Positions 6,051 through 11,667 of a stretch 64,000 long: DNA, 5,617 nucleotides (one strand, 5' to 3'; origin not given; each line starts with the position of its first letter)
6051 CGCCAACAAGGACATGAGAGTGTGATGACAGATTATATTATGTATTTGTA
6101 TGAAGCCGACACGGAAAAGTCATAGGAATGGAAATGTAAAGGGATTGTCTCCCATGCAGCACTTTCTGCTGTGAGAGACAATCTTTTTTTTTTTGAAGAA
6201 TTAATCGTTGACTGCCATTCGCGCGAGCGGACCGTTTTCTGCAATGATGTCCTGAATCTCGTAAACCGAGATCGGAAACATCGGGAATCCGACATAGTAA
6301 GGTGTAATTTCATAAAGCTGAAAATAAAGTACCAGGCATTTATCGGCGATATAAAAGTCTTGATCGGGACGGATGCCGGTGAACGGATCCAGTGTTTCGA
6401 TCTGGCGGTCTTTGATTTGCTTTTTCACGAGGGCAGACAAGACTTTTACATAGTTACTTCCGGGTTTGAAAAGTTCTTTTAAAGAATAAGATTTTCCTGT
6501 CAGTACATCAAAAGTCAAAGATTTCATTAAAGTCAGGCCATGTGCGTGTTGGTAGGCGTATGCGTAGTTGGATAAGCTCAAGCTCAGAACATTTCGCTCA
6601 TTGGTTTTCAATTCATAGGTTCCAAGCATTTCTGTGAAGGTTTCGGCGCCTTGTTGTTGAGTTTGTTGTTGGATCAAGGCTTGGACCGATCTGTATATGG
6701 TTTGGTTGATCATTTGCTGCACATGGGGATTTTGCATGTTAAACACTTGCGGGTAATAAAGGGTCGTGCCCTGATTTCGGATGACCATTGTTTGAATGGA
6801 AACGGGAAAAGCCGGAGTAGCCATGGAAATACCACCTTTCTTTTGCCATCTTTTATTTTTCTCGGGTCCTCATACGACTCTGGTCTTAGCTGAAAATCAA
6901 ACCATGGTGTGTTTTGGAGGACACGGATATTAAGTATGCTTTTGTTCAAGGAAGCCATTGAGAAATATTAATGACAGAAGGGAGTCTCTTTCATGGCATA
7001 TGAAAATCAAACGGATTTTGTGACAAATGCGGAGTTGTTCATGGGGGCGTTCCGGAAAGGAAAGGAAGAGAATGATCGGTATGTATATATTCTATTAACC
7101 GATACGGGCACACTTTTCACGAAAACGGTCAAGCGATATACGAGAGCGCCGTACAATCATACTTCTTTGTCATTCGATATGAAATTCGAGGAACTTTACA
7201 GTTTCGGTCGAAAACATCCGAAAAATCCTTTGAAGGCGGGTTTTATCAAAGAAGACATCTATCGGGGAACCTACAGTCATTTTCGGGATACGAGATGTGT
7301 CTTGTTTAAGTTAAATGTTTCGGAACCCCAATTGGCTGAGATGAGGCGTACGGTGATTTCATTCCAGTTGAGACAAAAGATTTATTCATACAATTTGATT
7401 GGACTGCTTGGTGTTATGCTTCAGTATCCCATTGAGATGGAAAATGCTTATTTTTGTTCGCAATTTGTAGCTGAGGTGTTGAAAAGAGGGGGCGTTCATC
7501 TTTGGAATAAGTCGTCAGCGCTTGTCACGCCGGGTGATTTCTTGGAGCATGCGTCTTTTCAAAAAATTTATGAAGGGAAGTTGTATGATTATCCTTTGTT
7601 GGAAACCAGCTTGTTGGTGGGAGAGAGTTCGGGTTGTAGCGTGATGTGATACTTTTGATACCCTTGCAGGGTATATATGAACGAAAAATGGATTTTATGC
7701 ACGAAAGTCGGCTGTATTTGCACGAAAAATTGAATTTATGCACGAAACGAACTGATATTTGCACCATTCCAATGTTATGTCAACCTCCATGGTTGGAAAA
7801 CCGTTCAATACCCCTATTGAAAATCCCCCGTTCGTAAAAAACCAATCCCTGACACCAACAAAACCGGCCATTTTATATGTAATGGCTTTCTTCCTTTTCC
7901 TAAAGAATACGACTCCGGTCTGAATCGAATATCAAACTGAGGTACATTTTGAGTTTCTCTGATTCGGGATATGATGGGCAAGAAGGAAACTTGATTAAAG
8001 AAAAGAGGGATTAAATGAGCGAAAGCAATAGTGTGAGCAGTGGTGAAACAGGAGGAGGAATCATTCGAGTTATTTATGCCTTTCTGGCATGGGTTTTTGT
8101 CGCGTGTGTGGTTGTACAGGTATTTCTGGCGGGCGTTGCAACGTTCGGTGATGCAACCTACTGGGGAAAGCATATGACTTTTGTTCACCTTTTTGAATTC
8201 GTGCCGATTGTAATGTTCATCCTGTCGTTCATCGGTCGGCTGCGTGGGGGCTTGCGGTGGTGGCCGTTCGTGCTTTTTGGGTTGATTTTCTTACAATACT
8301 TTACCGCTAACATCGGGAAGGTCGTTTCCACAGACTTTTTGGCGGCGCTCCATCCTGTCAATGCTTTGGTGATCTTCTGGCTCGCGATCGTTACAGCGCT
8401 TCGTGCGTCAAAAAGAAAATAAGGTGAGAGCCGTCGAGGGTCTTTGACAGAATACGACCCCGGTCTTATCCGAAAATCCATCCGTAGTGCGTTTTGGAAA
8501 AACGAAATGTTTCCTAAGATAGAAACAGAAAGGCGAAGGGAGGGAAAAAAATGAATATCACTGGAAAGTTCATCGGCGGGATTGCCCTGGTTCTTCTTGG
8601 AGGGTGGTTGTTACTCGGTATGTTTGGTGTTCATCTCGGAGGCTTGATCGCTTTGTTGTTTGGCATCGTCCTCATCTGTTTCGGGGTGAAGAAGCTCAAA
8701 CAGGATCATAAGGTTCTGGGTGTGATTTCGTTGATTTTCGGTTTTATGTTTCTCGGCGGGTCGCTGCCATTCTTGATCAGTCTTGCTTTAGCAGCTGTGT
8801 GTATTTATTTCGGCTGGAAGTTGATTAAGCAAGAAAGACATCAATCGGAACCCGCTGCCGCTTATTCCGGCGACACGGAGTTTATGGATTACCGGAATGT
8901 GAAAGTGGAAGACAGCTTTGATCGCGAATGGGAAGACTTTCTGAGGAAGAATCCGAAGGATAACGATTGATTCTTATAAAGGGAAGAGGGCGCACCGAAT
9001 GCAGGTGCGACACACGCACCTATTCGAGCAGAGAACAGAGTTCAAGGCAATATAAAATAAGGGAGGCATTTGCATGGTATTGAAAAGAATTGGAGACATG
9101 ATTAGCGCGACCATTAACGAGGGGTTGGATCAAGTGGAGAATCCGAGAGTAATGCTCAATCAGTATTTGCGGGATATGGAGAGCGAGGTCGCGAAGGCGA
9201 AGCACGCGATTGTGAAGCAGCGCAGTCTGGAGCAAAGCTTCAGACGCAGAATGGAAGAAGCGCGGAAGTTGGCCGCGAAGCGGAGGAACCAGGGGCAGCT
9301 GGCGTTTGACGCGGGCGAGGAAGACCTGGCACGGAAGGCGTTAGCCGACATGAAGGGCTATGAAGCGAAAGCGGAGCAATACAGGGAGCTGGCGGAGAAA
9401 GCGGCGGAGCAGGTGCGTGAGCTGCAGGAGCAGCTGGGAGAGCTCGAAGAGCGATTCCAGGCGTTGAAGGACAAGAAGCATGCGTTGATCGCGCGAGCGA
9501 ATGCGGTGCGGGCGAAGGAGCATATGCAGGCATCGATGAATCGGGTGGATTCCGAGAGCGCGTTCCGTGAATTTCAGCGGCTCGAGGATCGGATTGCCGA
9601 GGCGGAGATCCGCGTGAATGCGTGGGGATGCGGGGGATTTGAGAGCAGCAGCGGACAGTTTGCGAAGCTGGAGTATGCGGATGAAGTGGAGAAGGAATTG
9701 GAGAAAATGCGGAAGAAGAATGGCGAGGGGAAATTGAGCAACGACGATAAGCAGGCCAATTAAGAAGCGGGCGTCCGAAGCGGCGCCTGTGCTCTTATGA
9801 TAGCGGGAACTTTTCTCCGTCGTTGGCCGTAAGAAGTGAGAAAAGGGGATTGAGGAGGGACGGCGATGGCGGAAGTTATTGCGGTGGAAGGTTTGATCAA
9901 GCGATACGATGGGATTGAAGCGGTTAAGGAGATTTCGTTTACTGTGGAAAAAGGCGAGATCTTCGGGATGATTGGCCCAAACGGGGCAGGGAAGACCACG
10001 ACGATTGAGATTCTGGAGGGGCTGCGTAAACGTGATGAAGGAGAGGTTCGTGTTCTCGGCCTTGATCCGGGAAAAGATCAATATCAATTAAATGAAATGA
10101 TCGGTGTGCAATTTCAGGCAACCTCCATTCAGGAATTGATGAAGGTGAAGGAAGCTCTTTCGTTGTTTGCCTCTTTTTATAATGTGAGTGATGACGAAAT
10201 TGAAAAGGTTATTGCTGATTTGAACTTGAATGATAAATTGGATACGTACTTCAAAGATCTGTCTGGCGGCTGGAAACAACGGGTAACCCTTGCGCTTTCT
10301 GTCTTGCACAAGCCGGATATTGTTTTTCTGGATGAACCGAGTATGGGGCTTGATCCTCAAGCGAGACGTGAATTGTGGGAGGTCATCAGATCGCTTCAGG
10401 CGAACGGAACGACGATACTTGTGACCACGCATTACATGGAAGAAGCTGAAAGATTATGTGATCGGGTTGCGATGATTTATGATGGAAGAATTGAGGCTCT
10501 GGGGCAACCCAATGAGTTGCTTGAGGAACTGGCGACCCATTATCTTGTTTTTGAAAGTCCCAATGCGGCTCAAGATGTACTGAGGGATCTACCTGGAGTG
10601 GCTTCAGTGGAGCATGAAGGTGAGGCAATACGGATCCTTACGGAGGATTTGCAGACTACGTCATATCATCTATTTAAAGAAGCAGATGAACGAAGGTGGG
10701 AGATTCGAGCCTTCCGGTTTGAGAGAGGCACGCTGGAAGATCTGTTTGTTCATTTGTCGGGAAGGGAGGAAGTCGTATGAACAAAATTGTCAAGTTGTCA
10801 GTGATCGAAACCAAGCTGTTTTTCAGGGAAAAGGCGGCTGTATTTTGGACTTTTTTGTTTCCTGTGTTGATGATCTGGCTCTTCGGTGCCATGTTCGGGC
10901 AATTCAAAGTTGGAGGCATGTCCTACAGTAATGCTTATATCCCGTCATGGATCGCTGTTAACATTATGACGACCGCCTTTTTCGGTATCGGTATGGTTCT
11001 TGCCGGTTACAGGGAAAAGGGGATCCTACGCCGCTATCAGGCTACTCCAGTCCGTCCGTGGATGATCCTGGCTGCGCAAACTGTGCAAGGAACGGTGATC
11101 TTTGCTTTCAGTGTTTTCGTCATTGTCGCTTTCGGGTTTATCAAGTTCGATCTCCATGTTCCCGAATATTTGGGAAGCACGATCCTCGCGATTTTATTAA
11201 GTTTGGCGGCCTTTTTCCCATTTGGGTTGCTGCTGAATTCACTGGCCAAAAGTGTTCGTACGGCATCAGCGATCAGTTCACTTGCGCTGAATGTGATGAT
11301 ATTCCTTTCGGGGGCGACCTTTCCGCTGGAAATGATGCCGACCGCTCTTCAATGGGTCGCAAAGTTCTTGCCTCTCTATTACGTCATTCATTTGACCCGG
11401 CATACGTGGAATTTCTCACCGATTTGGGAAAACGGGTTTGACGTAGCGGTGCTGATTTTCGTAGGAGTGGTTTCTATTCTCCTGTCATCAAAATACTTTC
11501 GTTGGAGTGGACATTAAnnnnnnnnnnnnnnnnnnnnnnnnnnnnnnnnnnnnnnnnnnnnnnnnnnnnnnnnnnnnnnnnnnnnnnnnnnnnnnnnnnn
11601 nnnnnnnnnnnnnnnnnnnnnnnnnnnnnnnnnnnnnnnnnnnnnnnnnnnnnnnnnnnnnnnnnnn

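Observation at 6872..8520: Three copies of a LiaR-type operator plus promoter module drive three consecutive units (papain-like gene, DUF6220-like membrane protein, liaIH...)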

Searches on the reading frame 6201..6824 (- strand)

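Call 5: search_protein_families(library=pfam, proteins=[window:6201-6824:-], max_evalue=0.01)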
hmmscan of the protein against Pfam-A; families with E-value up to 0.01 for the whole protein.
window:6201-6824:- (207 aa): 2 families
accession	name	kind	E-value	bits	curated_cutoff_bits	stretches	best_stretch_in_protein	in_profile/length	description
PF11738.13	DUF3298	-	6.4e-16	59.5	24.1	1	116-186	1-82/84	Protein of unknown function (DUF3298)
PF13739.11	PdaC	-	1.2e-08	36.4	29.1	1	21-97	11-94/95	Deacetylase PdaC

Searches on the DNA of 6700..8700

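Call 60: search_rna_families(source=window, start=6700, end=8700, threshold=evalue, max_evalue=1)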
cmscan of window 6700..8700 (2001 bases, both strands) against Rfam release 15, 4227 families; matches with E-value up to 1: 0.
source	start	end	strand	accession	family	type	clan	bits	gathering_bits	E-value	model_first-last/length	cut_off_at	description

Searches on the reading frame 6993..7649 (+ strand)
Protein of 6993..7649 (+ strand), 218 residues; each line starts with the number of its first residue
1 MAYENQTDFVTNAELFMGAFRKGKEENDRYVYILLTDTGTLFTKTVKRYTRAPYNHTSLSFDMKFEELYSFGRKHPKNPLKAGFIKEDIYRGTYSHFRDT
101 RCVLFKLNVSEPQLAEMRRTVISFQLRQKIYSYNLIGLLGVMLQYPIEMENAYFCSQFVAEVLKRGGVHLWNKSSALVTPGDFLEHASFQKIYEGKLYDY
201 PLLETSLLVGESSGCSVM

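Call 5: search_protein_families(library=pfam, proteins=[window:6993-7649:+], max_evalue=0.01)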
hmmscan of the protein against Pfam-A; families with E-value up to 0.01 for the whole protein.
window:6993-7649:+ (218 aa): 0 families

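Call 13: search_protein_families(library=pfam, proteins=[window:6993-7649:+], max_evalue=10)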
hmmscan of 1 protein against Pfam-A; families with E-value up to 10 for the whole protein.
window:6993-7649:+ (218 aa): 1 family
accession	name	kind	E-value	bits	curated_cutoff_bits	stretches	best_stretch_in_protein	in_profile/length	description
PF23871.1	DUF7226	-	0.033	14.5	27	1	5-44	28-66/142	Domain of unknown function (DUF7226)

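Call 14: search_protein_families(library=ncbifam, proteins=[window:6993-7649:+], max_evalue=1)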
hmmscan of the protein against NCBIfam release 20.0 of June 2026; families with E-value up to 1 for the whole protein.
window:6993-7649:+ (218 aa): 2 families
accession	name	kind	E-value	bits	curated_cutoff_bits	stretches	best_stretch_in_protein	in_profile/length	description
NF008552.0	PRK11479.1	equivalog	0.00056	19.1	279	1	149-184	201-236/274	YaeF family permuted papain-like enzyme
NF053513.1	Gtran_IagA_BgsA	equivalog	0.02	13.9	460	0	149-183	81-115/333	LTA glycolipid anchor biosynthesis glycosyltransferase, IagA/BgsA family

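Call 30: find_homologous_proteins(query=window:6993-7649:+)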
Query window:6993-7649:+ (218 aa): 770 proteins with E <= 0.001 among 842 candidates; the best 120 are listed.
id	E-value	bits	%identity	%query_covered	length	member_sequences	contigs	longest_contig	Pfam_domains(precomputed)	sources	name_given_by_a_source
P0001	2.1e-132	457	100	93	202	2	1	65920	-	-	-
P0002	2.1e-113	395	88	90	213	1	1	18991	-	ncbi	ncbi:MAG TPA: hypothetical protein VF199_03095 [Bacillales bacterium]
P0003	1.7e-97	343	80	86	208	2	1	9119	-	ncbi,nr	ncbi:MAG TPA: hypothetical protein VFK33_03025 [Bacillales bacterium]|nr:hypothetical protein [Bacil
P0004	7.4e-78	279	65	81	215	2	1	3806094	-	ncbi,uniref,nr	ncbi:hypothetical protein [Bacillus aquiflavi]|uniref:hypothetical protein n=1 Tax=Bacillus aquiflav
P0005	6.3e-77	276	62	85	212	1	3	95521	-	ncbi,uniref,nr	ncbi:hypothetical protein ACFO25_15725 [Paenactinomyces guangxiensis]|uniref:Uncharacterized protein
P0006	3.8e-74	267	61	86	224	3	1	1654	-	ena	-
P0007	6.1e-73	263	60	87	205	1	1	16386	-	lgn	-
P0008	4.2e-72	260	62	83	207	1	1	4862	-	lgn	-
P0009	6.5e-72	260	62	84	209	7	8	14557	-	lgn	-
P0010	2.0e-71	258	61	79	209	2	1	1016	-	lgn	-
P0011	2.0e-71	258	60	84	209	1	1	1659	-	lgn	-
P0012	8.4e-71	256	57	86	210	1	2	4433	-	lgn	-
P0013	1.1e-70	256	59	80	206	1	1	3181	-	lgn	-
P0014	6.4e-70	253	55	88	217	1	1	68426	-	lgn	-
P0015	1.3e-69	252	58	84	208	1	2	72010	-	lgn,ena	-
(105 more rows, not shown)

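Call 50: predict_structure(alignment_id=A2)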
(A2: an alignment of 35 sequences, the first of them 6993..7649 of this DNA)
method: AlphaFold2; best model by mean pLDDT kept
length: 218 residues; sequences in the alignment: 35
mean_pLDDT: 85.6   pTM: 0.81
mean pLDDT of the five models: 85.6, 85.3, 84.8, 83.6, 80.1
residues with pLDDT >= 90: 129; 70-90: 52; 50-70: 32; < 50: 5
segments of 3 or more residues with pLDDT < 50: none
pLDDT, mean of each block of 10 residues (from residue 1): 53 54 62 95 79 92 96 86 93 93 98 97 94 83 84 91 98 94 97 98 87 52
secondary structure, 60 per line:
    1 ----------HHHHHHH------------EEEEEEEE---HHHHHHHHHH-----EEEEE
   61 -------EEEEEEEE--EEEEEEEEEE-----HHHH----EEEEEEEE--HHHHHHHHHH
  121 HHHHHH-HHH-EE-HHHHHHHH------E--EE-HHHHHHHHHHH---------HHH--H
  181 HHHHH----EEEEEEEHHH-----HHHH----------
elements in order: H11-17 E30-37 H41-50 E56-60 E68-75 E78-87 H93-96 E101-108 H111-126 H135-142 H155-165 H180-185 E190-196 H205-208

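Call 53: fold_search(model_id=the predicted structure, library=pdb)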
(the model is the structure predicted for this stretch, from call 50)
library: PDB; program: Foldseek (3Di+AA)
matches with E <= 10: 43; with E <= 0.001: 5
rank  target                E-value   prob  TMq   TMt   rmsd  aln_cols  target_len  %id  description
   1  3kw0_A                3.3e-05  1.00  0.51  0.57   8.4       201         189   16  Crystal structure of Cysteine peptidase (NP_982244.1) from BACILLUS CEREUS ATCC 10987 at 2.50 A resolution (released 2009-12-15)
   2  3kw0_D                6.5e-05  1.00  0.50  0.57   5.1       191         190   16  Crystal structure of Cysteine peptidase (NP_982244.1) from BACILLUS CEREUS ATCC 10987 at 2.50 A resolution (released 2009-12-15)
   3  3kw0_B                1.0e-04  1.00  0.52  0.57   8.2       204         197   17  Crystal structure of Cysteine peptidase (NP_982244.1) from BACILLUS CEREUS ATCC 10987 at 2.50 A resolution (released 2009-12-15)
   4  3kw0_C                2.1e-04  1.00  0.53  0.57   8.2       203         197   16  Crystal structure of Cysteine peptidase (NP_982244.1) from BACILLUS CEREUS ATCC 10987 at 2.50 A resolution (released 2009-12-15)
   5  2if6_A                8.6e-04  1.00  0.49  0.58   6.1       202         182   11  Crystal structure of metalloprotein yiiX from Escherichia coli O157:H7, DUF1105 (released 2006-10-03)
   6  2if6_B                1.1e-03  1.00  0.50  0.59   5.9       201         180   11  Crystal structure of metalloprotein yiiX from Escherichia coli O157:H7, DUF1105 (released 2006-10-03)
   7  9iun_F                2.9e+00  0.01  0.10  0.10  10.8        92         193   10  Crystal structure of Trim25 Pspry (released 2025-07-30)
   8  8yz6_C                3.8e+00  0.01  0.10  0.03  14.7       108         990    9  SARS-CoV-2 Spike (BA.1) in complex with Fab of JH-8B (released 2024-06-05)
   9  2llz_MODEL_1_A        4.0e+00  0.02  0.11  0.19  12.5       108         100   12  GhoS (YjdK) monomer (released 2012-09-05)
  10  9fh8_D                4.0e+00  0.01  0.17  0.15  15.6       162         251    9  Crystal structure of the SPD-2 domain of Apis dorsata CEP192 (released 2025-03-26)
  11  7whj_A                4.2e+00  0.01  0.10  0.03  15.1       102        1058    8  The state 1 complex structure of Omicron spike with Bn03 (1-up RBD, 3 nanobodies) (released 2022-05-11)
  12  2dh8_MODEL_1_A        5.8e+00  0.01  0.09  0.15  10.8        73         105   15  Solution structure of the N-terminal RNA binding domain in DAZ-associated protein 1 (released 2006-09-23)
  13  2jyz_MODEL_1_A        6.1e+00  0.01  0.15  0.17   9.3        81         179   12  CG7054 solution structure (released 2008-12-23)
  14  3g3q_A                6.9e+00  0.01  0.15  0.12  14.1       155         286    9  Crystal structure of a eukaryotic polyphosphate polymerase in complex with a phosphate polymer (released 2009-05-05)
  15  2e5h_MODEL_1_A        6.9e+00  0.01  0.08  0.15  11.9        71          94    8  Solution structure of RNA binding domain in Zinc finger CCHC-type and RNA binding motif 1 (released 2007-06-26)
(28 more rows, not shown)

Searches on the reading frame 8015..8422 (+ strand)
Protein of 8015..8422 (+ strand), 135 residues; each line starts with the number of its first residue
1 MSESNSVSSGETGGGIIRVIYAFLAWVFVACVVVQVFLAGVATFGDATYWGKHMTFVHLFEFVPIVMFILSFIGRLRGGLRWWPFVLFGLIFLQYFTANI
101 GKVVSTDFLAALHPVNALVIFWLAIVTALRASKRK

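Call 5: search_protein_families(library=pfam, proteins=[window:8015-8422:+], max_evalue=0.01)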
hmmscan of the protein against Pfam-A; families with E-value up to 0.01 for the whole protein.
window:8015-8422:+ (135 aa): 1 family
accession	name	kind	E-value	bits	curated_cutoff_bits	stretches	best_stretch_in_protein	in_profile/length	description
PF19728.4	DUF6220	-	4.3e-26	91.4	29.8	1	35-97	1-65/66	Family of unknown function (DUF6220)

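Call 14: search_protein_families(library=ncbifam, proteins=[window:8015-8422:+], max_evalue=1)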
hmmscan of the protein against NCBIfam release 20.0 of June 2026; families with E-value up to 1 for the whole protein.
window:8015-8422:+ (135 aa): 0 families

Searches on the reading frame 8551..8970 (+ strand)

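Call 5: search_protein_families(library=pfam, proteins=[window:8551-8970:+], max_evalue=0.01)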
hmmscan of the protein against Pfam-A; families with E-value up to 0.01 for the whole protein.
window:8551-8970:+ (139 aa): 3 families
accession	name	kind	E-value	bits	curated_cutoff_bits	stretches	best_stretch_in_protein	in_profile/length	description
PF22570.1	LiaF-TM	-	1.9e-08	35.4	27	1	9-98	2-97/98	LiaF transmembrane domain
PF01040.23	UbiA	-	0.0033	17.2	34.2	1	58-103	195-243/250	UbiA prenyltransferase family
PF00771.25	FHIPEP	-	0.0049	15.8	29.1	1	47-101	250-304/657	FHIPEP family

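Call 14: search_protein_families(library=ncbifam, proteins=[window:8551-8970:+], max_evalue=1)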
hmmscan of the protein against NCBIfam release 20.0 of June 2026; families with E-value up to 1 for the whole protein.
window:8551-8970:+ (139 aa): 7 families
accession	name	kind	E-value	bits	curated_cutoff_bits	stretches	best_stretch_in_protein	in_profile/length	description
NF050019.1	HpsJ_like_C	equivalog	0.0056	16.4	140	1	33-68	46-81/183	HpsJ-like protein, cyanoexosortase C-associated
TIGR01398.1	FlhA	equivalog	0.01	14.1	772.1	1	47-104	265-322/678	flagellar biosynthesis protein FlhA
NF003965.0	PRK05457.1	equivalog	0.03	13.7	245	1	33-100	14-76/285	protease HtpX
NF047321.1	SCO7613_CTERM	domain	0.049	13.3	45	1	9-55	28-74/188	SCO7613 C-terminal domain-containing membrane protein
NF052277.1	lmo0954_fam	equivalog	0.11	13.1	40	1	13-92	5-87/89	lmo0954 family membrane protein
TIGR02854.1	spore_II_GA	equivalog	0.61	9.4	209.55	1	30-76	62-107/293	sigma-E processing peptidase SpoIIGA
NF033872.1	SidA_fam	subfamily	1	8.1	60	0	55-114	94-154/379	T4SS effector SidA family protein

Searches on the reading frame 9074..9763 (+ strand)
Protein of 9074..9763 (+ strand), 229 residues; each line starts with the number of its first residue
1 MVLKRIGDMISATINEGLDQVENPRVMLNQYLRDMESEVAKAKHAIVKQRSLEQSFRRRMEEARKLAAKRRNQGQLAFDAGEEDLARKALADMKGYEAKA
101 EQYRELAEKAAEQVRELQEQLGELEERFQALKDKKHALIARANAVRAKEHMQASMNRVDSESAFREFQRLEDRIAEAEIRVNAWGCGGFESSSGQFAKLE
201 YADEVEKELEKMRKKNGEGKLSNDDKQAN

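Call 5: search_protein_families(library=pfam, proteins=[window:9074-9763:+], max_evalue=0.01)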
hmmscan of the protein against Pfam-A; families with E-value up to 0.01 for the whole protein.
window:9074-9763:+ (229 aa): 2 families
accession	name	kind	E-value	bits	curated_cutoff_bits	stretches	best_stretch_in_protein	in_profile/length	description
PF04012.17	PspA_IM30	-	1.6e-50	172.2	33.9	1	1-216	1-218/220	PspA/IM30 family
PF08354.15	Fas1-AflB-like_hel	-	0.0016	17.9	25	1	102-161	127-189/353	Fatty acid synthase subunit beta/Fas1-like, helical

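Call 14: search_protein_families(library=ncbifam, proteins=[window:9074-9763:+], max_evalue=1)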
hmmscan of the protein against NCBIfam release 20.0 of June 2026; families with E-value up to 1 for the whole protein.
window:9074-9763:+ (229 aa): 11 families
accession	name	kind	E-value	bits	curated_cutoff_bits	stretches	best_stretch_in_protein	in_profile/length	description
NF045984.1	StressProtLiaH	equivalog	3.8e-93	311.3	380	1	1-217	1-216/225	stress responsive protein LiaH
TIGR02977.1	phageshock_pspA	equivalog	1.3e-30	106.7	242.95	1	3-216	4-217/219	phage shock protein PspA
NF007974.0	PRK10698.1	equivalog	5.3e-16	59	336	1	3-215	4-216/222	phage shock protein PspA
NF008070.2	PRK10807.1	equivalog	0.011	14.5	525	1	12-145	405-533/542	intermembrane transport protein PqiB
NF053782.1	ChlnTransRegdde3219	equivalog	0.03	13.8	450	1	98-180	76-157/278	choline utilization transcriptional activator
NF045487.1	ASRP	equivalog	0.037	12.6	300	1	14-177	123-286/593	archaea-specific SMC-related protein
NF041035.1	Rad50_Halo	equivalog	0.19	10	1000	1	28-160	480-613/883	DNA double-strand break repair ATPase Rad50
NF052682.1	morpho_FcmC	equivalog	0.23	11.8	90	1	104-148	59-103/159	filament morphology membrane protein FcmC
NF033885.1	conj_TraP_IncI1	equivalog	0.29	10.8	135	1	79-159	74-154/217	conjugal transfer protein TraP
NF053712.1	repair_DEAH_YoaA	equivalog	0.44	9.2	680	1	27-153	245-365/630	DNA repair helicase YoaA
NF004434.0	PRK05771.3-3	equivalog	0.62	8.4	777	1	53-173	46-170/686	V-type ATP synthase subunit I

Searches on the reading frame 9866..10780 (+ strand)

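Call 5: search_protein_families(library=pfam, proteins=[window:9866-10780:+], max_evalue=0.01)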
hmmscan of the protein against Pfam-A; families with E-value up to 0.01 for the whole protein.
window:9866-10780:+ (304 aa): 10 families
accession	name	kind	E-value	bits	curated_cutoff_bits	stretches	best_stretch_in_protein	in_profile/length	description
PF00005.33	ABC_tran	-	4.1e-29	102.4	25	1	21-159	2-136/137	ABC transporter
PF13304.12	AAA_21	-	1.2e-16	62.1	27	2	127-189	233-298/304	AAA domain, putative AbiEii toxin, Type IV TA system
PF13732.12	DrrA1-3_C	-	9.9e-09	36.2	27.4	1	213-296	1-79/81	ATP-binding protein DrrA1-3-like, C-terminal domain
PF13175.12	AAA_15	-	7.1e-08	32.9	32.1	0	149-189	328-369/374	AAA ATPase domain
PF02463.25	SMC_N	-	4.2e-06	26.8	40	1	82-197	93-205/220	RecF/RecN/SMC N terminal domain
PF13604.12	AAA_30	-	4e-05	23.9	27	1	29-167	17-106/191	AAA domain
PF03029.23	ATP_bind_1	-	0.00091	19.5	27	1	36-89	2-57/240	Conserved hypothetical ATP binding protein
PF13479.12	AAA_24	-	0.0034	17.7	27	0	35-106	7-59/195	AAA domain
PF13476.12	AAA_23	-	0.0036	18.4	27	1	22-50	14-39/201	AAA domain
PF16575.11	CLP1_P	-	0.0072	16.6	26.6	0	37-109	1-75/188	mRNA cleavage and polyadenylation factor CLP1 P-loop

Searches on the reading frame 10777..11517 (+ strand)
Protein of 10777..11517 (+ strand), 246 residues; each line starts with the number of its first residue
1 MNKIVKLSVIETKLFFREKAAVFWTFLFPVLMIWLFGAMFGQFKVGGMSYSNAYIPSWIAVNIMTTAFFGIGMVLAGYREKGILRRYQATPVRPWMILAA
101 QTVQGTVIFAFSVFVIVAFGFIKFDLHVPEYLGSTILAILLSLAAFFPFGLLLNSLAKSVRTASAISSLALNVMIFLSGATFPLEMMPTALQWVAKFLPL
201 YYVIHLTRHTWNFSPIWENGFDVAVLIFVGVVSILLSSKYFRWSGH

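Call 5: search_protein_families(library=pfam, proteins=[window:10777-11517:+], max_evalue=0.01)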
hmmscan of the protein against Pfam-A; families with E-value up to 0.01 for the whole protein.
window:10777-11517:+ (246 aa): 2 families
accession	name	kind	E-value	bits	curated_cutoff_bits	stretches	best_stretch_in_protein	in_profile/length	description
PF01061.29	ABC2_membrane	-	8e-26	91.3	26.9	1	11-209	10-208/211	ABC-2 type transporter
PF12698.13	ABC2_membrane_3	-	6.9e-20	71.9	31.6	1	48-238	158-346/347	ABC-2 family transporter protein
